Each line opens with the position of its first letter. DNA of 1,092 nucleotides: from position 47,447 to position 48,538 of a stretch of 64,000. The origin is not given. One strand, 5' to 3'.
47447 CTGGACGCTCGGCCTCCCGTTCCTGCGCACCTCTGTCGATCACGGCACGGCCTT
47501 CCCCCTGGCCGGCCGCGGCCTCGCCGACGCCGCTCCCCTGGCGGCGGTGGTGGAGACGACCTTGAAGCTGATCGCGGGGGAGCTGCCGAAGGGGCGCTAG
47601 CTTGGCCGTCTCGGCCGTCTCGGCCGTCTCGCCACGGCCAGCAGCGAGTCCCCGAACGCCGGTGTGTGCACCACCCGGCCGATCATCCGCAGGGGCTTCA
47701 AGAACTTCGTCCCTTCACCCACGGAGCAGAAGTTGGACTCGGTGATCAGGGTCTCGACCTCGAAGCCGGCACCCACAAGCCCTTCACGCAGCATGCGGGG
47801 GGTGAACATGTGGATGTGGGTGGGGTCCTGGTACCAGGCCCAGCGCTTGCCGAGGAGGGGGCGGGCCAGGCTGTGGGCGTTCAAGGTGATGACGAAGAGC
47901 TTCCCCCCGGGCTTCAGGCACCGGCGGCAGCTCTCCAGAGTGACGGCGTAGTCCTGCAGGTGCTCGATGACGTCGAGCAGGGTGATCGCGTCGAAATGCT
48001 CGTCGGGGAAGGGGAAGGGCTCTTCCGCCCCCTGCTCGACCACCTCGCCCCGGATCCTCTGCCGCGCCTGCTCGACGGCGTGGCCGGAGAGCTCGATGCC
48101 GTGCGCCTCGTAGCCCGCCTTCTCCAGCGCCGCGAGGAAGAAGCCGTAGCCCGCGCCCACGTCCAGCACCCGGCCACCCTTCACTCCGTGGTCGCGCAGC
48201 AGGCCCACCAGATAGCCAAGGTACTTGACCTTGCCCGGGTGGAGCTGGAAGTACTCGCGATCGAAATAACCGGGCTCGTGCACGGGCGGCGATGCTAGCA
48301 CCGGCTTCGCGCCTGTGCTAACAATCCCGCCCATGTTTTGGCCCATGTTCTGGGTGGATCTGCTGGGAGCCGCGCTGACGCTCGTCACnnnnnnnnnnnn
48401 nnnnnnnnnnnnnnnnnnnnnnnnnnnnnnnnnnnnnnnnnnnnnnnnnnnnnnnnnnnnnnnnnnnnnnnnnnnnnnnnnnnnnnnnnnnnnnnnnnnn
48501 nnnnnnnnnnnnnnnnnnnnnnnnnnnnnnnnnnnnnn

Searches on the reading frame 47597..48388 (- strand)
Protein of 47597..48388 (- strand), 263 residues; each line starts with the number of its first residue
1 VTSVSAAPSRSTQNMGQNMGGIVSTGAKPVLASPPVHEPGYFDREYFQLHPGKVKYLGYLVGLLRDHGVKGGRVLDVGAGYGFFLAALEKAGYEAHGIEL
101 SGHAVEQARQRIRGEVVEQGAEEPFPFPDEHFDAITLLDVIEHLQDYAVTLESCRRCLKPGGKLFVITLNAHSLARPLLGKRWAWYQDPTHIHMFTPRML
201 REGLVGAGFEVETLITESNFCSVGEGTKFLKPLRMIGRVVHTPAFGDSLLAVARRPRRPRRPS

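Call 62: search_protein_families(library=pfam, proteins=[window:47597-48388:-], max_evalue=0.0001)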
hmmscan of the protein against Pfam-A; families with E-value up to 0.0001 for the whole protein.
window:47597-48388:- (263 aa): 9 families
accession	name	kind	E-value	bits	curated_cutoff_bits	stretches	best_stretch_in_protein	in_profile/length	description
PF13489.12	Methyltransf_23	-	9.2e-29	100.7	27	1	69-213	21-163/164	Methyltransferase domain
PF08241.18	Methyltransf_11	-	6.9e-22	78.3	21.2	1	75-166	1-95/95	Methyltransferase domain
PF13649.12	Methyltransf_25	-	3.5e-17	63.3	27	1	74-162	1-97/97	Methyltransferase domain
PF08242.18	Methyltransf_12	-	1.4e-16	61.5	30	1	75-164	1-98/98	Methyltransferase domain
PF13847.12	Methyltransf_31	-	8.9e-13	48.6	27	1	70-170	3-113/145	Methyltransferase domain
PF01209.24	Ubie_methyltran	-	1.1e-07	31.9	20.1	1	69-170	46-155/233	ubiE/COQ5 methyltransferase family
PF07021.18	MetW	-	3.1e-06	27.4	21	1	70-154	13-98/193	Methionine biosynthesis protein MetW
PF02353.26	CMAS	-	1.2e-05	25.2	27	1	70-170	62-168/273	Mycolic acid cyclopropane synthetase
PF05175.20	MTS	-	6.9e-05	23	23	0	65-168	28-140/170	Methyltransferase small domain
